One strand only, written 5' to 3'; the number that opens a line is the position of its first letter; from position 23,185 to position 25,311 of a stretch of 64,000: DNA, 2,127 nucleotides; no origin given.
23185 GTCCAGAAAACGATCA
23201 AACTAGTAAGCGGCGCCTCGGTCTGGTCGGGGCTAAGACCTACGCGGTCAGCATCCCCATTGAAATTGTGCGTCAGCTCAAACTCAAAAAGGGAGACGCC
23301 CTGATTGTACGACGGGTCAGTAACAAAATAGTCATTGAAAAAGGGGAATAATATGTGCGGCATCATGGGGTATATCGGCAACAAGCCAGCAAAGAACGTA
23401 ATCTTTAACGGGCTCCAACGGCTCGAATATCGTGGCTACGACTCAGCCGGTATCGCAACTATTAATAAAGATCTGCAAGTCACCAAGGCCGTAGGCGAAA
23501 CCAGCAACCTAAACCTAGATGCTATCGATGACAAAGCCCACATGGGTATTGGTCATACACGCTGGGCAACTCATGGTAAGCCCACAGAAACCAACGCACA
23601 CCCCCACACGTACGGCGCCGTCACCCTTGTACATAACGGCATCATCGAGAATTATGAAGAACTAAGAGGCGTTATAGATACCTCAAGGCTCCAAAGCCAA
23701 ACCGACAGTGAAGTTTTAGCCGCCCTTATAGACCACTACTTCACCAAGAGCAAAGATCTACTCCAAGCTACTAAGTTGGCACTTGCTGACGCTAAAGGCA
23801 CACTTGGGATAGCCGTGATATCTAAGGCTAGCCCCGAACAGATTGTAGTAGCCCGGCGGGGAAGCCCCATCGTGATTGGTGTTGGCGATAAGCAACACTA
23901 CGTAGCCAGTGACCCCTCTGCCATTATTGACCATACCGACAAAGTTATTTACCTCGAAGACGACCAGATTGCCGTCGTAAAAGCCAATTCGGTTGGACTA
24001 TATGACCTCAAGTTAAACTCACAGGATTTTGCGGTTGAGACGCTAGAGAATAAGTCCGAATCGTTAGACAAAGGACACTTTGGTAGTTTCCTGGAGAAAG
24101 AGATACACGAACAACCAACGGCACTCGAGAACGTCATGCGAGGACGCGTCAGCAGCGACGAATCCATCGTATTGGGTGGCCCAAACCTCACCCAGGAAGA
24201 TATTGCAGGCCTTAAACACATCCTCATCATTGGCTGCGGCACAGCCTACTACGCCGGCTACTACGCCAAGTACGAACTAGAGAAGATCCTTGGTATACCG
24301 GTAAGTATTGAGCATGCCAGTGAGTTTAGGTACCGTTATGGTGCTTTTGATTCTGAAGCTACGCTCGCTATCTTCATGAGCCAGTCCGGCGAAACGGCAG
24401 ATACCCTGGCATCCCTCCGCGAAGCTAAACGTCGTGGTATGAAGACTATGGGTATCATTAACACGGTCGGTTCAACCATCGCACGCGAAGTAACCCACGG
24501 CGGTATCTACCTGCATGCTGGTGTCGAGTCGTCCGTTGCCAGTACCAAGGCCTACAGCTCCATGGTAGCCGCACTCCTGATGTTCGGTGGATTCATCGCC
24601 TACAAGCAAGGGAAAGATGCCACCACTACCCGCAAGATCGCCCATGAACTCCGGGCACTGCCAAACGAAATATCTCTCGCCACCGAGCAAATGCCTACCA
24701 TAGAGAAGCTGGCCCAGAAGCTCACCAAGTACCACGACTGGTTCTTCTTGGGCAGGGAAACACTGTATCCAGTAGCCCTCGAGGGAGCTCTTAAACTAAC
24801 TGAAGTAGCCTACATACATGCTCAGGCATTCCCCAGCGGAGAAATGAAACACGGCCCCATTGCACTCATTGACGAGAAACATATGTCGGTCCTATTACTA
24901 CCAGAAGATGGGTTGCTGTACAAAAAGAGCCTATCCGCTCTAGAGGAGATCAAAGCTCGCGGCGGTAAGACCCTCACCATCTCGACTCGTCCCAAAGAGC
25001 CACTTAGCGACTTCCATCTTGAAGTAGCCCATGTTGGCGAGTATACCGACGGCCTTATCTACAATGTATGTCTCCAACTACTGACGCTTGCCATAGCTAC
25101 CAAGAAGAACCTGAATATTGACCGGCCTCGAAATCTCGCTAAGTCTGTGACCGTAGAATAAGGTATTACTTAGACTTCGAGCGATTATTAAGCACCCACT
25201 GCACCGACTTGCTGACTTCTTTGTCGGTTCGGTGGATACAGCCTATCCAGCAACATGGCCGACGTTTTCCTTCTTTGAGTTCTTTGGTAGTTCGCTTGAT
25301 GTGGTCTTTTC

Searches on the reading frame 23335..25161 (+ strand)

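Call 86: search_protein_families(library=pfam, proteins=[window:23335-25161:+], max_evalue=0.00001)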
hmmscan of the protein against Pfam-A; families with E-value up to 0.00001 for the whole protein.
window:23335-25161:+ (608 aa): 3 families
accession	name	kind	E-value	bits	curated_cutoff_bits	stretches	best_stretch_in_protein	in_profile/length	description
PF01380.27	SIS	-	1.3e-40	138.7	25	2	293-417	5-128/131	SIS domain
PF13522.11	GATase_6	-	7e-16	58.9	27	1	68-192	10-129/130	Glutamine amidotransferase domain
PF13537.11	GATase_7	-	7.3e-07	29.7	25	1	89-197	14-121/123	Glutamine amidotransferase domain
